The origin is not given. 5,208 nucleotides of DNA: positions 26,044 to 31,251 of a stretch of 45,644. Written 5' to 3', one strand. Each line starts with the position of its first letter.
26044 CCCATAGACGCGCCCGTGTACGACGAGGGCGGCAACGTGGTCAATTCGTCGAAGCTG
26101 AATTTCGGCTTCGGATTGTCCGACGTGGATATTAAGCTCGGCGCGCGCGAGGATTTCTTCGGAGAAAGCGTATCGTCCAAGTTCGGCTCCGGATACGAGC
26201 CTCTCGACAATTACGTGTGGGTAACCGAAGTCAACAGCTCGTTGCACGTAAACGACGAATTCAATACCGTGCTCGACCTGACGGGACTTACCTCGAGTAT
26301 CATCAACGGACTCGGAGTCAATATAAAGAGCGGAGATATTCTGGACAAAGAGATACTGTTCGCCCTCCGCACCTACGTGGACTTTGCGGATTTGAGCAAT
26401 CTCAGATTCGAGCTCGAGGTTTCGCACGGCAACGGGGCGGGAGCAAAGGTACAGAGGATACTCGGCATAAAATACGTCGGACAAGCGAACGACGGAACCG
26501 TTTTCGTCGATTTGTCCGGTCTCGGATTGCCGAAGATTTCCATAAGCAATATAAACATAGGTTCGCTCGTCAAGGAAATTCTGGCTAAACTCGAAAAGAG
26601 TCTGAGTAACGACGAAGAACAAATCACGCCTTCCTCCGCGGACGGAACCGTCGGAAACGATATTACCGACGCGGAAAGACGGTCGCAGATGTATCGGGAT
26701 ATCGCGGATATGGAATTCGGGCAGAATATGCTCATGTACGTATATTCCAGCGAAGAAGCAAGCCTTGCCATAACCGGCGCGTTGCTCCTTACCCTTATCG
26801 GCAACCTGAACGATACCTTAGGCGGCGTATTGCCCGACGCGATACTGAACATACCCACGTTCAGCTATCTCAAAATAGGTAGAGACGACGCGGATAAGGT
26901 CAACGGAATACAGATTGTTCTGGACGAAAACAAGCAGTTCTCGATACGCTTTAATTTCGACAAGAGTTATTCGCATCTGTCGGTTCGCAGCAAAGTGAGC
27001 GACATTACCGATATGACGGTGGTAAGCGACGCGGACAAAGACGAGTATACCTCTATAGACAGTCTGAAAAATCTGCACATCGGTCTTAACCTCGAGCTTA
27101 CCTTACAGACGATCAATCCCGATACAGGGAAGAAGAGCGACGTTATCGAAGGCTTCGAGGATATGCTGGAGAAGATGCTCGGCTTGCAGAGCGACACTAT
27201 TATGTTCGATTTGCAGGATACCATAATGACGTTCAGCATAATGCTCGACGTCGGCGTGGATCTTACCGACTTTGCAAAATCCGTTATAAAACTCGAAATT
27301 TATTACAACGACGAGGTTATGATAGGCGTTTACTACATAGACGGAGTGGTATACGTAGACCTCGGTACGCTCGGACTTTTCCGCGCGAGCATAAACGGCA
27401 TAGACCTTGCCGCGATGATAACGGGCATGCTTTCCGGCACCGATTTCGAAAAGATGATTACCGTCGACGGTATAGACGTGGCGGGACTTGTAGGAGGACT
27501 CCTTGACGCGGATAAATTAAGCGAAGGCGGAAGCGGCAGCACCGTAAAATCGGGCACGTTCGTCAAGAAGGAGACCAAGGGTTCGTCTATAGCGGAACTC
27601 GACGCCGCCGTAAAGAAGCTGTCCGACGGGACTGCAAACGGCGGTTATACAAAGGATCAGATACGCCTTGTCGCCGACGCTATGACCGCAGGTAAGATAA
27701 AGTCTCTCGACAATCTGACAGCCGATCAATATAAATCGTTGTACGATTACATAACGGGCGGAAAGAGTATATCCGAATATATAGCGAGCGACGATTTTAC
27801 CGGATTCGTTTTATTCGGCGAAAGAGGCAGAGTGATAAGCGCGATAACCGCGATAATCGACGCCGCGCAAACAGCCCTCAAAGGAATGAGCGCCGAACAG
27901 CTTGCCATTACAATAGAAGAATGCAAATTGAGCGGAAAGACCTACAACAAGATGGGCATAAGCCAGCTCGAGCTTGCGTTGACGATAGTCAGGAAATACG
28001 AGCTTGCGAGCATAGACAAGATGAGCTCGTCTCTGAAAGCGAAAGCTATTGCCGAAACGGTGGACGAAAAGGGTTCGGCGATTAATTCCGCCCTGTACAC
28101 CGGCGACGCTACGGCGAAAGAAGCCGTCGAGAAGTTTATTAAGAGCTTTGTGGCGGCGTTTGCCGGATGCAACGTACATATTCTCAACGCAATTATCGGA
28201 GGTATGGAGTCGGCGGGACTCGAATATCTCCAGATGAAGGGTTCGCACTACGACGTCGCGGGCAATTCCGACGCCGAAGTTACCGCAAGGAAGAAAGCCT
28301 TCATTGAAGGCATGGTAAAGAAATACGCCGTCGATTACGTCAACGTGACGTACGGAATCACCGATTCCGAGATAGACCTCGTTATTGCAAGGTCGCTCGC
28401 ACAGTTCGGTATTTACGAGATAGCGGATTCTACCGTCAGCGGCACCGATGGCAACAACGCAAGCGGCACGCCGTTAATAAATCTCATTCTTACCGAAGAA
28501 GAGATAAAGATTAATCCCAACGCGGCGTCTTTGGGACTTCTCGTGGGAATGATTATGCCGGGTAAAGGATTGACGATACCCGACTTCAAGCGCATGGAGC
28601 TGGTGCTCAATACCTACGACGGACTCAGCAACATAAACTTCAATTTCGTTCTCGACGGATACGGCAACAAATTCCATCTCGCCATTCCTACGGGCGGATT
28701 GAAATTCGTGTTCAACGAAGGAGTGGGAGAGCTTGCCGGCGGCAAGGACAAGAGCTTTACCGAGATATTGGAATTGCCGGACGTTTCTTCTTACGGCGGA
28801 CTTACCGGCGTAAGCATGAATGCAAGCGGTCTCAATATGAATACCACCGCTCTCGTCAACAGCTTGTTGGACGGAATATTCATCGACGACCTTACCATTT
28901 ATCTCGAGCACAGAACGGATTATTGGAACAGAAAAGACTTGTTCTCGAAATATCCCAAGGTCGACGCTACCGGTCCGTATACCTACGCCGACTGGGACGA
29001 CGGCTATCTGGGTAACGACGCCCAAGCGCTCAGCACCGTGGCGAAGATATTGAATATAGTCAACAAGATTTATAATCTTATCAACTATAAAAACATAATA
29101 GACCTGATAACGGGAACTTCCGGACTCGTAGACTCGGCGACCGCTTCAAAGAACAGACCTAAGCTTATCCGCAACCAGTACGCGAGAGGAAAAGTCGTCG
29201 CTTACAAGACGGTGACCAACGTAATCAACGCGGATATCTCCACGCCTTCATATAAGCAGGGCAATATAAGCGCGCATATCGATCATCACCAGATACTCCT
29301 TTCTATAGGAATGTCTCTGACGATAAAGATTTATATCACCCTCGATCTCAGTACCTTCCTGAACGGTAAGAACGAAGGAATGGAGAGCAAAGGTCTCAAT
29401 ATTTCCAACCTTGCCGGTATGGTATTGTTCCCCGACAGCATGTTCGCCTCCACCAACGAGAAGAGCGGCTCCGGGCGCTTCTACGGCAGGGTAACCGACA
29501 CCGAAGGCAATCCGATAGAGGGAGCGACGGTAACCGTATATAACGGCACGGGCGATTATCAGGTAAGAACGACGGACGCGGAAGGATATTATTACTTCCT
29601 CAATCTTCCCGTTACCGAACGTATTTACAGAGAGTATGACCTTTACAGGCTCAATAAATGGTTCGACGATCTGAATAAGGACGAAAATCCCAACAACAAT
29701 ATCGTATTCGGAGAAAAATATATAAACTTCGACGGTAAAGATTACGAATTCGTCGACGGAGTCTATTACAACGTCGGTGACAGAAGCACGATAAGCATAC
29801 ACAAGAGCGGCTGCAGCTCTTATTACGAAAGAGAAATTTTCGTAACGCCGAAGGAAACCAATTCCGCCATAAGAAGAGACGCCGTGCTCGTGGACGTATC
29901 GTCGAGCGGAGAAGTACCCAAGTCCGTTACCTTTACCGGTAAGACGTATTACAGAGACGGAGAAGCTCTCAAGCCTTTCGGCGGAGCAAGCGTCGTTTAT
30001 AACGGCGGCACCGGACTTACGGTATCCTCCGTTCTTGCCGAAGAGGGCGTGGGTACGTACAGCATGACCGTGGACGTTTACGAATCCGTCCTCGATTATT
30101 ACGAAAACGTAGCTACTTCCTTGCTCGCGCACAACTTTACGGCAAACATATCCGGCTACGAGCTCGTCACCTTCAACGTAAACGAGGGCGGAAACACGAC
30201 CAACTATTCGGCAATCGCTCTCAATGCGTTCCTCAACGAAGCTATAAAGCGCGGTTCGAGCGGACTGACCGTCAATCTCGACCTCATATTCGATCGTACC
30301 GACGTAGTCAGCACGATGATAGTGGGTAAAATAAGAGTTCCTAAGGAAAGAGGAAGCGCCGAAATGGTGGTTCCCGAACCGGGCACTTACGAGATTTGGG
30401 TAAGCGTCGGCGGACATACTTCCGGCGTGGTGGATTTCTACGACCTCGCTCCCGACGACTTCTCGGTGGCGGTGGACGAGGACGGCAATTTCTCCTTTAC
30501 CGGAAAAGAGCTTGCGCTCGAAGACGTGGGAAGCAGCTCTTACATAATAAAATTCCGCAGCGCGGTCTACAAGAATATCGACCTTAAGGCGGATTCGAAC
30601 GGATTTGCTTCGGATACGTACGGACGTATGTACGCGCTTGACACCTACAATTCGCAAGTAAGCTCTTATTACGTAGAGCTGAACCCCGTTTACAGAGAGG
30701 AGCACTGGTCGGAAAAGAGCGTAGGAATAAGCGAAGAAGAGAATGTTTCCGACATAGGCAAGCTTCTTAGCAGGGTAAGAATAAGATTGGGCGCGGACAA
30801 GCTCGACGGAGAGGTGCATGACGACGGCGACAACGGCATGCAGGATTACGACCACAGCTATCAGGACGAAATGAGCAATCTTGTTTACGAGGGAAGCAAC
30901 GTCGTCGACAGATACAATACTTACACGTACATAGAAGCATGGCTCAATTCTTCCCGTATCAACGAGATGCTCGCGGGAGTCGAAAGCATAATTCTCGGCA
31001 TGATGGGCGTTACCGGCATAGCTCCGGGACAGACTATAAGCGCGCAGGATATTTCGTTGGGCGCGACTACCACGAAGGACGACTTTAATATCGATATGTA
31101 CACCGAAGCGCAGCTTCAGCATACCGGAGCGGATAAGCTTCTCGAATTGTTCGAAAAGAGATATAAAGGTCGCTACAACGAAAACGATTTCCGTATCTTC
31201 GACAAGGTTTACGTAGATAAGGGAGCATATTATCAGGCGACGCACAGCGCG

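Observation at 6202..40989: One 34.8-kb gene encoding an 11,595-aa predicted lipoprotein with almost no recognisable domains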

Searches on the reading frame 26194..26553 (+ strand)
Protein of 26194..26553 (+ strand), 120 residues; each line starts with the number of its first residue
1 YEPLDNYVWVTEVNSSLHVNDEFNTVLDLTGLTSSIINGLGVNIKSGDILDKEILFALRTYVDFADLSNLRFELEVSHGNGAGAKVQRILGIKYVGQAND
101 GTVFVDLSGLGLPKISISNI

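Call 121: search_solved_structures(query=A8, max_evalue=10, show_alignments=2)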
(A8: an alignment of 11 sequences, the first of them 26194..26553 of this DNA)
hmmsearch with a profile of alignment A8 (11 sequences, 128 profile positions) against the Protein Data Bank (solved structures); distinct sequences matched with E-value up to 10: 3.
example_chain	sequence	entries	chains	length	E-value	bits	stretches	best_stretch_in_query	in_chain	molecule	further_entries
2mq8_A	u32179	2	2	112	0.14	15.8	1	16-84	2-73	De novo designed protein LFR1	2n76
8ok9_C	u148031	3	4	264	0.15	15.6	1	21-119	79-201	Archaeoglobus fulgidus AfAgo-N protein | Archaeoglobus fulgidus AfAgo-N protein representing N-L1-L2 domains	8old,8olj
8pvv_C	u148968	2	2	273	0.17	15.5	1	21-119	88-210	Archaeoglobus fulgidus AfAgo-N protein | AfAgo-N protein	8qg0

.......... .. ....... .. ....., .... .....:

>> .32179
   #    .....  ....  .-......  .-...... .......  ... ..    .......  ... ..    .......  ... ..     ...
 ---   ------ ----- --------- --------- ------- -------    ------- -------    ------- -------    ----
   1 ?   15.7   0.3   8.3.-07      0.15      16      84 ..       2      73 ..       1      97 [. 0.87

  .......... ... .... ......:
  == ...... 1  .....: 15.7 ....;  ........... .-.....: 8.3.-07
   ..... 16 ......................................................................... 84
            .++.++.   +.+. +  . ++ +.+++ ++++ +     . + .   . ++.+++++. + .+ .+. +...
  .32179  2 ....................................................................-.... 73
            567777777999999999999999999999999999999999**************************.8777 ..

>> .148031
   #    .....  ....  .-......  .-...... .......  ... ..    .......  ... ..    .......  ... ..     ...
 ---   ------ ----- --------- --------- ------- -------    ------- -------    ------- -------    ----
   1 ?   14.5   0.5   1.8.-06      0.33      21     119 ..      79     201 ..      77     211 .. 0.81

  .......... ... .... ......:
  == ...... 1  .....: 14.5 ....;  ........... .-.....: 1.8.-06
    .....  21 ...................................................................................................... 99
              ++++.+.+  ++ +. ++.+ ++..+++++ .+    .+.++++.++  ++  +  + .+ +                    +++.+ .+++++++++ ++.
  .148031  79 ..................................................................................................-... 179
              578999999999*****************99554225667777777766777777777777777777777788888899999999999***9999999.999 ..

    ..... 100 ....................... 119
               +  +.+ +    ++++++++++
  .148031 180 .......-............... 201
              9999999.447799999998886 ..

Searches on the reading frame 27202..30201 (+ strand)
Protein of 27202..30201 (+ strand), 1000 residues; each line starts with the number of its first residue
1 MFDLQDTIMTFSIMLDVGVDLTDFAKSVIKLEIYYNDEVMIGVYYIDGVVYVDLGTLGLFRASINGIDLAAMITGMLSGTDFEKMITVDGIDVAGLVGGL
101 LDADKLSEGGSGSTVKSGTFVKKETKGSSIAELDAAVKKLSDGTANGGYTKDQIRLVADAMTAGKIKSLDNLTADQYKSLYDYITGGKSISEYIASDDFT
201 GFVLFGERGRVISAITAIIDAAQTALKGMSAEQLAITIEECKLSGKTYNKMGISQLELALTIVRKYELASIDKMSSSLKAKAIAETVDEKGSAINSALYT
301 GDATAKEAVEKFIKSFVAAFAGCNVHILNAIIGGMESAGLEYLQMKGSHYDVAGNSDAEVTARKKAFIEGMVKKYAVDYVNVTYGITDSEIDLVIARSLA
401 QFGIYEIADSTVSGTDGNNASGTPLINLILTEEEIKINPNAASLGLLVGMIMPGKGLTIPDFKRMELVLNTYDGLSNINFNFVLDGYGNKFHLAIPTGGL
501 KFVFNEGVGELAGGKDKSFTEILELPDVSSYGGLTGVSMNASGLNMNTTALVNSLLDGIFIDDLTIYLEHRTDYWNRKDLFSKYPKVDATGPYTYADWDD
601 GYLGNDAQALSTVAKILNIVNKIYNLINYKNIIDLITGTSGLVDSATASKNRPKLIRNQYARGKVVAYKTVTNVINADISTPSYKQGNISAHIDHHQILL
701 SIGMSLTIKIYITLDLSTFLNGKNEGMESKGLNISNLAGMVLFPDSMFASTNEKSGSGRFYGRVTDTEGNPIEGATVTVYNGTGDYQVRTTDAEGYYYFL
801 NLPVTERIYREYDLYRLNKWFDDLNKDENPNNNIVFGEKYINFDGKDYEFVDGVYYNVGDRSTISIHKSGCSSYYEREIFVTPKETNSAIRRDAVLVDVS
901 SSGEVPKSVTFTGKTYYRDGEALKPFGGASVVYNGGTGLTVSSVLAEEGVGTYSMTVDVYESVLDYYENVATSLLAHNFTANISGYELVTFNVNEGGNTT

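Call 8: search_protein_families(library=pfam, max_evalue=0.01, proteins=[window:27202-30201:+])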
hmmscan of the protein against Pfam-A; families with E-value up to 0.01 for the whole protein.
window:27202-30201:+ (1000 aa): 6 families
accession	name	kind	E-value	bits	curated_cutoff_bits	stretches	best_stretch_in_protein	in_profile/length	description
PF13620.12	CarboxypepD_reg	-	1.7e-09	38.4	32.3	1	761-804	3-47/82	Carboxypeptidase regulatory-like domain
PF13715.12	CarbopepD_reg_2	-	0.0013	19.2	32.2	1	761-804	2-43/88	CarboxypepD_reg-like domain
PF02369.22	Big_1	-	0.0048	17.4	34.9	0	763-797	24-62/93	Bacterial Ig-like domain (group 1)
PF17802.7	SpaA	-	0.0052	17.3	23.1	0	765-806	8-53/91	Prealbumin-like fold domain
PF17210.9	SdrD_B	-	0.0053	17.4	29.7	0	765-803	17-56/112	SdrD B-like domain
PF24107.1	DUF7382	-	0.0091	16.3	27.4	0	763-793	25-58/65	Domain of unknown function (DUF7382)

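Call 29: search_protein_families(library=ncbifam, max_evalue=0.01, proteins=[window:27202-30201:+])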
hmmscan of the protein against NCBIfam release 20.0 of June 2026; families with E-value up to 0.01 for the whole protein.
window:27202-30201:+ (1000 aa): 1 family
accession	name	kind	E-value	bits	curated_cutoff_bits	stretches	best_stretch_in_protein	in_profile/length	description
TIGR04134.1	lipo_with_rSAM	hypoth_equivalog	0.0061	16.6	39.8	0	760-801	42-91/150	radical SAM-associated putative lipoprotein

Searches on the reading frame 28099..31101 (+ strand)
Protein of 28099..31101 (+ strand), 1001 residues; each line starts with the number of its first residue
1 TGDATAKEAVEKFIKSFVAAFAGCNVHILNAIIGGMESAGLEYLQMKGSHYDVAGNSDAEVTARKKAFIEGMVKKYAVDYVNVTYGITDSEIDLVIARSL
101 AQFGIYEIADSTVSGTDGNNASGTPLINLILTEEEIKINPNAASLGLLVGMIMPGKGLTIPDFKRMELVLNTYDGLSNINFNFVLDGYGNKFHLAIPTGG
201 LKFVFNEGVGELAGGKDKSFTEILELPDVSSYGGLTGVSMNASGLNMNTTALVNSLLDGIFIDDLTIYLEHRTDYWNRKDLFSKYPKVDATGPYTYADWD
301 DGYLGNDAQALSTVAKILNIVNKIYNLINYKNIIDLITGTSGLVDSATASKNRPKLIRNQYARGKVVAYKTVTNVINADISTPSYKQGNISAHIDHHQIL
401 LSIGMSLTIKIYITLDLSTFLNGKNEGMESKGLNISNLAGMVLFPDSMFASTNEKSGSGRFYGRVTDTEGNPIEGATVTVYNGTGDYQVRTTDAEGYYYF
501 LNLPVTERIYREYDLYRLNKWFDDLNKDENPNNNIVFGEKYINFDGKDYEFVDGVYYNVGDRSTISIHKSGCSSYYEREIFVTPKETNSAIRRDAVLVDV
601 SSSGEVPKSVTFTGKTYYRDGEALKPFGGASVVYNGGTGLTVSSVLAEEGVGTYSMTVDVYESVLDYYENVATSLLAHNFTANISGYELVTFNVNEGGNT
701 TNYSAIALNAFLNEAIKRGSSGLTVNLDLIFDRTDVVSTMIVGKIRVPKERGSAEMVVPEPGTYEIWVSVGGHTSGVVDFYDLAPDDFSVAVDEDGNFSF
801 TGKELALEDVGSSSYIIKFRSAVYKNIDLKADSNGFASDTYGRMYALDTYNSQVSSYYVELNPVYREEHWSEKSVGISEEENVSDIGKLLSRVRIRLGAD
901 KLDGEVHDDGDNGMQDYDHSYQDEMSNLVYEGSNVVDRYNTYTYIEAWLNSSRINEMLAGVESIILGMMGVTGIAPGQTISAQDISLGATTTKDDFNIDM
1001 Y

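Call 30: find_related_loci(query=window:28099-31101:+, collection=metagenome_contigs, flank=10000)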
Query window:28099-31101:+ (1001 aa) in metagenome_contigs; peptide patterns used: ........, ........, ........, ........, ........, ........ (x = any residue, [..] = any of these).
34 stretches matched a pattern, but none encodes a relative of the query by tblastn (E <= 1e-3).
